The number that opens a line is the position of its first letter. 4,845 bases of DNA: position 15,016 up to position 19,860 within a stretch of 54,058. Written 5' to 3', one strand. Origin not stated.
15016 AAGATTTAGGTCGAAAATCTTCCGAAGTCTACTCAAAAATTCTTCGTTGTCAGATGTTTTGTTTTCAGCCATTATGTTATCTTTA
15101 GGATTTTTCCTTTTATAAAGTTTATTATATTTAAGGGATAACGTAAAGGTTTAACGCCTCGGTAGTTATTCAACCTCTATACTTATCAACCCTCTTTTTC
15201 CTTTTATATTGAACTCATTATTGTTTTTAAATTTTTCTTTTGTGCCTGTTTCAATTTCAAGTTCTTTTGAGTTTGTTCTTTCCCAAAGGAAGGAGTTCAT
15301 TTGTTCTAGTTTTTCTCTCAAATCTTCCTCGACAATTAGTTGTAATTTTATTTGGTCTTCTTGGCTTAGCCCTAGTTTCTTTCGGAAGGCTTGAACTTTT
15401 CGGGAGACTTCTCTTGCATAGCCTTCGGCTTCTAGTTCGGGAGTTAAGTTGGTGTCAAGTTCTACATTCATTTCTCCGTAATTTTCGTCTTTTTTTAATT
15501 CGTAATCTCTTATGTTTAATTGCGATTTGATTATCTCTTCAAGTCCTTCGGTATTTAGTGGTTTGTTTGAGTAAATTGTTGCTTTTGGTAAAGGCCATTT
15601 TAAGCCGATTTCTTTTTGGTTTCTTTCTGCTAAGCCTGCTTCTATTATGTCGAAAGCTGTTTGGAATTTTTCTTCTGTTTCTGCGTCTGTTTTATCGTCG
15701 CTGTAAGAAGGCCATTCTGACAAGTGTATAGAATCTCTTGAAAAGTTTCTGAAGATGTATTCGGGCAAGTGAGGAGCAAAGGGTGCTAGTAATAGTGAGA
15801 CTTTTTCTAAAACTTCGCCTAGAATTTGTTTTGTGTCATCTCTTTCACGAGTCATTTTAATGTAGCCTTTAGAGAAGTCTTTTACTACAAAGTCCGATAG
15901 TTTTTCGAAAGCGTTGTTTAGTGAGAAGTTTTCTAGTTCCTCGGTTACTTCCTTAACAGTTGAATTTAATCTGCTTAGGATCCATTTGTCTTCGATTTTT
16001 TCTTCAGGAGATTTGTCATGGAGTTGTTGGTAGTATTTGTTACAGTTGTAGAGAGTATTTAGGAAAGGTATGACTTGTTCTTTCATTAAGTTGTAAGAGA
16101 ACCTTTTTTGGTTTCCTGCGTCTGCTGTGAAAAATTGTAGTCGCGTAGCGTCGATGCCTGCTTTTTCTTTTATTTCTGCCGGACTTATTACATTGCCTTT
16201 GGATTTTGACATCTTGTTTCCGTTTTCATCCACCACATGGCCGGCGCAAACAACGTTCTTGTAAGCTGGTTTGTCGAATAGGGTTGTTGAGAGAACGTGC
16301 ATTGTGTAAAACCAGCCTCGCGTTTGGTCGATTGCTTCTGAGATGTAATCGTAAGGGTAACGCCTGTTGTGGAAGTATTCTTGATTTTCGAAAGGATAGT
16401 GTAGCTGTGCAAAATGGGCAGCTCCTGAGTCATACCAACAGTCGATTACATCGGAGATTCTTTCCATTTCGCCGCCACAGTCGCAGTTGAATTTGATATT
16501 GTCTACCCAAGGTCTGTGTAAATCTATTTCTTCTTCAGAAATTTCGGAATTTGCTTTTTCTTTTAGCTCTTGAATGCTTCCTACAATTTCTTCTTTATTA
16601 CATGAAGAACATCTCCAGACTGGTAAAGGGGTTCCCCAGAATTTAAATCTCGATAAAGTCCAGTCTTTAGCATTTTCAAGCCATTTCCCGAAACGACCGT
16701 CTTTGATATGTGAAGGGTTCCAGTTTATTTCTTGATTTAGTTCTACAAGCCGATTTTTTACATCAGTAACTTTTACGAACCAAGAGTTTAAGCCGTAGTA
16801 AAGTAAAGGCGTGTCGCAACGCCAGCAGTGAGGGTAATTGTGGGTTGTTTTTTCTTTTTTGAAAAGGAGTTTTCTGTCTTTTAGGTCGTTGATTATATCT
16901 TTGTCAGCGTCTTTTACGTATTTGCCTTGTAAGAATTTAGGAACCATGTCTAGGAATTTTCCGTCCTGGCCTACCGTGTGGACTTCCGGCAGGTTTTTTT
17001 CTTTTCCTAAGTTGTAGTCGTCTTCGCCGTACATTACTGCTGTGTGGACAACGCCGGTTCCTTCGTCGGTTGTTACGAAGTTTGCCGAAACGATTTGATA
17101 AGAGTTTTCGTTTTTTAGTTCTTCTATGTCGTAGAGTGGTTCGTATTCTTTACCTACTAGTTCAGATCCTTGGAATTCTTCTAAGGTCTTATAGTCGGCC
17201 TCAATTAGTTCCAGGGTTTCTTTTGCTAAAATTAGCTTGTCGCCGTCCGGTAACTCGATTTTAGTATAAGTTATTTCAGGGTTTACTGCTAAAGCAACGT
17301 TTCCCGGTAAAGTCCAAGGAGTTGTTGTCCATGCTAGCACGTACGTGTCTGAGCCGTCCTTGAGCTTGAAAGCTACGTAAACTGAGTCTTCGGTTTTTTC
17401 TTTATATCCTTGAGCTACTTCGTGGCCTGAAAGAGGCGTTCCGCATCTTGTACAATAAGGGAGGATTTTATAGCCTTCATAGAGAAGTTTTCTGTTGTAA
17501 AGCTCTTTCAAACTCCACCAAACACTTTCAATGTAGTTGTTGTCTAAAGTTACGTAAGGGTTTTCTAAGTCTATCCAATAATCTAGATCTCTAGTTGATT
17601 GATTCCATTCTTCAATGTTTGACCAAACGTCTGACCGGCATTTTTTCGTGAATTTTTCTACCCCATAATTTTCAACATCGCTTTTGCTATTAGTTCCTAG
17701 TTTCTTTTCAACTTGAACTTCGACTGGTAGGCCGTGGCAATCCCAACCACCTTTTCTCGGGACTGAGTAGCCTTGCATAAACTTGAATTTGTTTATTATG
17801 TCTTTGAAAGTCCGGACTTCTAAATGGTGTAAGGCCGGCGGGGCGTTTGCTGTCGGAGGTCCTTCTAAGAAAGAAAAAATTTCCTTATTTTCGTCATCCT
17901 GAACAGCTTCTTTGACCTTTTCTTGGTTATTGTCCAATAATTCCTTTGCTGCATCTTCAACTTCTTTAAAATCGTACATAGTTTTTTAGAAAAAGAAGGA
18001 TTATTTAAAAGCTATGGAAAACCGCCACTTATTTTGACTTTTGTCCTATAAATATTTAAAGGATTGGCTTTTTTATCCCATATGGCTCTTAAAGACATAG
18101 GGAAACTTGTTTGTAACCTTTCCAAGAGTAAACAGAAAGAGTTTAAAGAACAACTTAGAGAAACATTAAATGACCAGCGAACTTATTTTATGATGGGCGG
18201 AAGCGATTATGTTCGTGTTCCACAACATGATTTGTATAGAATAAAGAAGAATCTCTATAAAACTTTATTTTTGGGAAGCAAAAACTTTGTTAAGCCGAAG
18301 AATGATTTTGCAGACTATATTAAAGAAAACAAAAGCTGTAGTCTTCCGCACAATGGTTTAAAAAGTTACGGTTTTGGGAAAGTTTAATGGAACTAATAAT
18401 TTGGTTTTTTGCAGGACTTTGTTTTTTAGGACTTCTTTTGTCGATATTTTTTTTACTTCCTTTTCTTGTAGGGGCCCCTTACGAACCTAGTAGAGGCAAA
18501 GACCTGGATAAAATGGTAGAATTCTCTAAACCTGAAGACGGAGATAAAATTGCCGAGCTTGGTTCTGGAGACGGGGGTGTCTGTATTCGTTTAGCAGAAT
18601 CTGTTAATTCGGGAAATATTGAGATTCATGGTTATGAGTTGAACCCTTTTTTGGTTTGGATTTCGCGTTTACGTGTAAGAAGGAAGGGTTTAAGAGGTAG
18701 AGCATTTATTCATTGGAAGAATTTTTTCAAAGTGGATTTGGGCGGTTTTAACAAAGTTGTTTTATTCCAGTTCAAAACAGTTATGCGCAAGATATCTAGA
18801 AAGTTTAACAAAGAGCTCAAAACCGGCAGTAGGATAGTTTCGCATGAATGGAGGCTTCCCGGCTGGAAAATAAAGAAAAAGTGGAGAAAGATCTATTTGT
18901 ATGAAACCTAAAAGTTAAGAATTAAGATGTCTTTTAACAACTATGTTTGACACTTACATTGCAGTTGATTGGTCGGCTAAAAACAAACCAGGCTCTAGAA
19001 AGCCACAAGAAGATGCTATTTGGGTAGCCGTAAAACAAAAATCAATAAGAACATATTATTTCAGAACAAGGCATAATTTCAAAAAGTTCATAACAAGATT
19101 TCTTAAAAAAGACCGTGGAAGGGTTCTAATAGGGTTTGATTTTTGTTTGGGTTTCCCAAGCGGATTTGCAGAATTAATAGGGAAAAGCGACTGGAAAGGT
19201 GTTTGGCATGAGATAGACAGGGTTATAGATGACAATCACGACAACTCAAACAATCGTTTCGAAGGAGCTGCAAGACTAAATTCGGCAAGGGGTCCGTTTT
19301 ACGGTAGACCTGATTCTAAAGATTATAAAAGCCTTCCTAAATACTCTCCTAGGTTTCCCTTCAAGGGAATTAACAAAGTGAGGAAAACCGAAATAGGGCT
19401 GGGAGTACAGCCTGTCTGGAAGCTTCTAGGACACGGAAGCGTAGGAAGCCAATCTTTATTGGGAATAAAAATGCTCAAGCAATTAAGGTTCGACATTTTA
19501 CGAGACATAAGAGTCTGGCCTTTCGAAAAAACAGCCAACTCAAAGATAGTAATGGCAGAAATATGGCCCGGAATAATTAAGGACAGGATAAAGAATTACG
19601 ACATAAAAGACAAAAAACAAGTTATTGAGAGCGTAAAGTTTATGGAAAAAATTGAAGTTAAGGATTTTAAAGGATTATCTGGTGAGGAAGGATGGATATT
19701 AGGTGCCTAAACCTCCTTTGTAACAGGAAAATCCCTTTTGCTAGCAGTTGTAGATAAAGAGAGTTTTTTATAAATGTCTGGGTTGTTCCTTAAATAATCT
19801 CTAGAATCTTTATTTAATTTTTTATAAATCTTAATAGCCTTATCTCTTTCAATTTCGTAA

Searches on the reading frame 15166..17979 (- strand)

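Call 19: search_protein_families(library=pfam, proteins=[window:15166-17979:-], max_evalue=0.001)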
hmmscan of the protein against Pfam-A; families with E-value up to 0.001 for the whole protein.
window:15166-17979:- (937 aa): 4 families
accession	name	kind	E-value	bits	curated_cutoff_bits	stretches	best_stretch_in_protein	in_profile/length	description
PF00133.28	tRNA-synt_1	-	1.2e-112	377.1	22.7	1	22-627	12-413/414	tRNA synthetases class I (I, L, M and V)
PF08264.19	Anticodon_1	-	1.3e-32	113.1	25.1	1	664-799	1-146/148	Anticodon-binding domain of tRNA ligase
PF19302.4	DUF5915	-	4.5e-15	56.1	27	1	832-935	95-193/195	Domain of unknown function (DUF5915)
PF09334.17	tRNA-synt_1g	-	9.7e-10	38.2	20.1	1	573-630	312-367/391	tRNA synthetases class I (M)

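Call 92: search_protein_families(library=ncbifam, proteins=[window:15166-17979:-], max_evalue=0.00001)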
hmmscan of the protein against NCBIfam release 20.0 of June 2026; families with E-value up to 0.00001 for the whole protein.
window:15166-17979:- (937 aa): 16 families
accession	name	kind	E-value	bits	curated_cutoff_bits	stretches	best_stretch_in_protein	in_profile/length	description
TIGR00392.1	ileS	equivalog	1.7e-246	820.6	621.4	1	18-807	20-854/861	isoleucine--tRNA ligase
NF000257.1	MupA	exception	8e-229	762.1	1900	1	16-831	16-849/1024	mupirocin-resistant isoleucine--tRNA ligase MupA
NF000258.1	MupB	exception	6.1e-213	709.6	1900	1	20-834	20-855/1033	mupirocin-resistant isoleucine--tRNA ligase MupB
TIGR00422.1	valS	equivalog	6.6e-125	418.1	612.1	2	295-884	255-842/863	valine--tRNA ligase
NF009687.0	PRK13208.1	equivalog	1.6e-122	410.3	738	2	294-836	253-796/801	valine--tRNA ligase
NF004349.1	PRK05729.1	equivalog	5.6e-103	345.8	704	2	295-838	249-781/860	valine--tRNA ligase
NF040702.1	ileS_w_GNAT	exception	2e-98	330.4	1999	2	250-721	449-920/1100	isoleucine--tRNA ligase, N-acetyltransferase domain-containing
NF011492.0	PRK14900.1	equivalog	1.1e-61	209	1783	2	296-815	266-782/1044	valine--tRNA ligase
NF008957.0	PRK12300.1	subfamily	1.5e-59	201.9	677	2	541-926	578-938/946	leucine--tRNA ligase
NF000540.1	alt_ValS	exception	5.5e-58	196.6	900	2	296-805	271-803/827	valine--tRNA ligase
TIGR00395.1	leuS_arch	equivalog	2e-52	178.3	648.5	2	351-770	397-801/938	leucine--tRNA ligase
TIGR00396.1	leuS_bact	equivalog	9.8e-34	116.6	548.4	2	581-763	597-777/843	leucine--tRNA ligase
TIGR00398.1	metG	equivalog_domain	5.3e-19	68.3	336.35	1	571-750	310-505/530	methionine--tRNA ligase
NF008900.0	PRK12267.1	equivalog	4.9e-14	51.8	598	1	511-776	224-507/648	methionine--tRNA ligase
NF001100.0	PRK00133.1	equivalog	7.9e-13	47.8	587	1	576-781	317-533/676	methionine--tRNA ligase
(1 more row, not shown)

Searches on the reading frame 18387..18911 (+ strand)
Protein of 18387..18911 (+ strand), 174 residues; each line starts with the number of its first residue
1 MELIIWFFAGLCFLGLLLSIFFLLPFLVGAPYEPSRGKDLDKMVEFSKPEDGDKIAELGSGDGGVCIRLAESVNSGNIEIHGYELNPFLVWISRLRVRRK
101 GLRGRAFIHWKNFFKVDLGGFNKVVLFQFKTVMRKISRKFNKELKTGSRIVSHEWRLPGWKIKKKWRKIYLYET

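Call 19: search_protein_families(library=pfam, proteins=[window:18387-18911:+], max_evalue=0.001)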
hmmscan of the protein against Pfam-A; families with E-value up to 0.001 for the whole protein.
window:18387-18911:+ (174 aa): 1 family
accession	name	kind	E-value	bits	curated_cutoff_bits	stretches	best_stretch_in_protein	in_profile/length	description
PF13847.12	Methyltransf_31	-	9.7e-06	25.8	27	1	50-156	2-113/145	Methyltransferase domain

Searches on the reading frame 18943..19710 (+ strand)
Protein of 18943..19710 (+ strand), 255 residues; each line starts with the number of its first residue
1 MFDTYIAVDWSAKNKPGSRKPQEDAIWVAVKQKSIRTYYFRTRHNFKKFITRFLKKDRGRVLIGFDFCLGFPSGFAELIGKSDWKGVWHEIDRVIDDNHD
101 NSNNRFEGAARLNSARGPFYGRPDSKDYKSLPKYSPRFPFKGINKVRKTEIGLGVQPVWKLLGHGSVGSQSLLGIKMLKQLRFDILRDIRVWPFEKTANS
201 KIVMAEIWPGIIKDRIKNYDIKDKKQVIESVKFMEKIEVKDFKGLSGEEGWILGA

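Call 19: search_protein_families(library=pfam, proteins=[window:18943-19710:+], max_evalue=0.001)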
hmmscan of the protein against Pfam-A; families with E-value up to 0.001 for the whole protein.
window:18943-19710:+ (255 aa): 0 families

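Call 90: search_protein_families(library=ncbifam, proteins=[window:18943-19710:+], max_evalue=0.01)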
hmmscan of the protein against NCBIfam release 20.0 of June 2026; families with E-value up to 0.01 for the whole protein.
window:18943-19710:+ (255 aa): 1 family
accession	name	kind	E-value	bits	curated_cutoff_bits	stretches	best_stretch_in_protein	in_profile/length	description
NF011066.0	PRK14495.1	equivalog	2.5e-40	138.8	596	1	2-232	167-408/452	putative molybdopterin-guanine dinucleotide biosynthesis protein MobB/unknown domain fusion protein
